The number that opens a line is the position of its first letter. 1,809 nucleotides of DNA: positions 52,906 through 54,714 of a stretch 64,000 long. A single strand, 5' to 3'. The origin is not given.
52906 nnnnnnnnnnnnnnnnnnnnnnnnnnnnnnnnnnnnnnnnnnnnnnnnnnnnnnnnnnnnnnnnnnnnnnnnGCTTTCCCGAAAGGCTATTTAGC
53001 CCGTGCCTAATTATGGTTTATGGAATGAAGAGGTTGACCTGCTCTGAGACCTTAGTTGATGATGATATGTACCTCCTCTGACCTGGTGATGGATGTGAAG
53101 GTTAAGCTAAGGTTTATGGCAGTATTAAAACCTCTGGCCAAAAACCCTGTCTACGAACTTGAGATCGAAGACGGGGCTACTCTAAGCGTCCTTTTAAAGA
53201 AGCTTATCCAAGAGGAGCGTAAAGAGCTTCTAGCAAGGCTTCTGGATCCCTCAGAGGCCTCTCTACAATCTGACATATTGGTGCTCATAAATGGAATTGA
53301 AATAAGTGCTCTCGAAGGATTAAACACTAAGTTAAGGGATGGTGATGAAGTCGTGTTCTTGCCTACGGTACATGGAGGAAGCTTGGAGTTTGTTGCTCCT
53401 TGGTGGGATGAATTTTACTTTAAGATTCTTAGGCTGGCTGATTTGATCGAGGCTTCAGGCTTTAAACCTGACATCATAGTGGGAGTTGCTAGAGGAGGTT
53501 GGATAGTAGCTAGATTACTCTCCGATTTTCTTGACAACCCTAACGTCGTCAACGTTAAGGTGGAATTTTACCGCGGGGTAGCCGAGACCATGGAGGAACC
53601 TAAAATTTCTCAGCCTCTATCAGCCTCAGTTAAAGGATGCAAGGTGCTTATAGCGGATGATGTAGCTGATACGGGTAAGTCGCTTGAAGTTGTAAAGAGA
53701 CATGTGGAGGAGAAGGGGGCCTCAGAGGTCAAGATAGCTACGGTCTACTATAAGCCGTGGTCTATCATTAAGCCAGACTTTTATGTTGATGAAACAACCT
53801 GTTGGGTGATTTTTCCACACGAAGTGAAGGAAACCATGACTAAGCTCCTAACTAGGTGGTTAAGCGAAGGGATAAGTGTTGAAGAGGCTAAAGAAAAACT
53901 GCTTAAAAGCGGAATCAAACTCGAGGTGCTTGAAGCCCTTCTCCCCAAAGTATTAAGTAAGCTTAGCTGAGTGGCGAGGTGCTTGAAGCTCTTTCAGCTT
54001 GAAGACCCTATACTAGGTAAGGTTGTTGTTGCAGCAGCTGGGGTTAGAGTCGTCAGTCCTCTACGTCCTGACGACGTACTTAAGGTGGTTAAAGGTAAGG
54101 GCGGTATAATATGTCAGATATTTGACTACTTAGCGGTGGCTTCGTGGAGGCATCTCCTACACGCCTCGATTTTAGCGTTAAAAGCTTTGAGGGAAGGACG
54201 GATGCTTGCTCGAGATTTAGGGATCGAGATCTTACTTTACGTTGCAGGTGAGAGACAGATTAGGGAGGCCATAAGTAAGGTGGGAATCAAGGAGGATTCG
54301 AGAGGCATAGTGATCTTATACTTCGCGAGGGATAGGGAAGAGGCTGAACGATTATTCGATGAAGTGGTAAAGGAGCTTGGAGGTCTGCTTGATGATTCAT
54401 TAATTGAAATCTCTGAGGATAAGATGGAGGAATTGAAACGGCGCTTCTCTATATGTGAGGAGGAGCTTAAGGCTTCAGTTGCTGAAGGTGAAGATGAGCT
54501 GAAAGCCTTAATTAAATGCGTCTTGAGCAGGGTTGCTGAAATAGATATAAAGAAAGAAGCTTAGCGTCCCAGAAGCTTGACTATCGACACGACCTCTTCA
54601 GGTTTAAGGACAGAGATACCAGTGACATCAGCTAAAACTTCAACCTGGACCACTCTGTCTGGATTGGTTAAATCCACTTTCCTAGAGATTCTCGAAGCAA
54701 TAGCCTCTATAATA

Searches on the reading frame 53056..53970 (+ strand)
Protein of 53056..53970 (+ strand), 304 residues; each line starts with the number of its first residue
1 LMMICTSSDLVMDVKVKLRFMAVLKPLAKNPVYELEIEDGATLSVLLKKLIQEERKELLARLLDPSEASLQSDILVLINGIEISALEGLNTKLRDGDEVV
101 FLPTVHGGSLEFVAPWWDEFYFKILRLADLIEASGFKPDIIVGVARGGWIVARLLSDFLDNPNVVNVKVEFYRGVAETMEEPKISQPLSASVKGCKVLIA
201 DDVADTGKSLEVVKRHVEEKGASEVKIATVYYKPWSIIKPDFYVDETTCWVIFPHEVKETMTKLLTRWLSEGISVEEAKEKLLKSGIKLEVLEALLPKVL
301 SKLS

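Call 7: search_protein_families(library=pfam, proteins=[window:53056-53970:+], max_evalue=0.01)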
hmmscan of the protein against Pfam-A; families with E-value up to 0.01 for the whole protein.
window:53056-53970:+ (304 aa): 4 families
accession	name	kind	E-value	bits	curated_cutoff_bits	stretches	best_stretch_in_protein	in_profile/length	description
PF00156.33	Pribosyltran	-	1.2e-24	86.8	26.3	1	122-252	13-148/158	Phosphoribosyl transferase domain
PF02597.26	ThiS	-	4.9e-10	40.2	22.5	1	19-108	2-76/76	ThiS family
PF09138.17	Urm1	-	1.5e-08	35.3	21.8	1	42-108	36-96/96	Urm1 (Ubiquitin related modifier)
PF14681.12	UPRTase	-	0.0012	18.8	27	1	140-230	69-156/206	Uracil phosphoribosyltransferase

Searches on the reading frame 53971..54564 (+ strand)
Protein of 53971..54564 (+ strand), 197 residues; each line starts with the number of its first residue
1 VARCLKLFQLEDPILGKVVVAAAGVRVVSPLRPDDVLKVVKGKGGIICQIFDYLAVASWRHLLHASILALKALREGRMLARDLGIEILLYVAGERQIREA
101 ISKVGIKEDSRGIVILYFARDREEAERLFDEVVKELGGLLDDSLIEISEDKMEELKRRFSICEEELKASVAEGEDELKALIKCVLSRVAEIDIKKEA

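Call 7: search_protein_families(library=pfam, proteins=[window:53971-54564:+], max_evalue=0.01)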
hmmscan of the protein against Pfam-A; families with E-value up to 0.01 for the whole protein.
window:53971-54564:+ (197 aa): 1 family
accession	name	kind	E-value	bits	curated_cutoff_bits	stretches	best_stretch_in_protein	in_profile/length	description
PF08617.15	CGI-121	-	3.6e-11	43.8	25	1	55-189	30-156/159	Kinase binding protein CGI-121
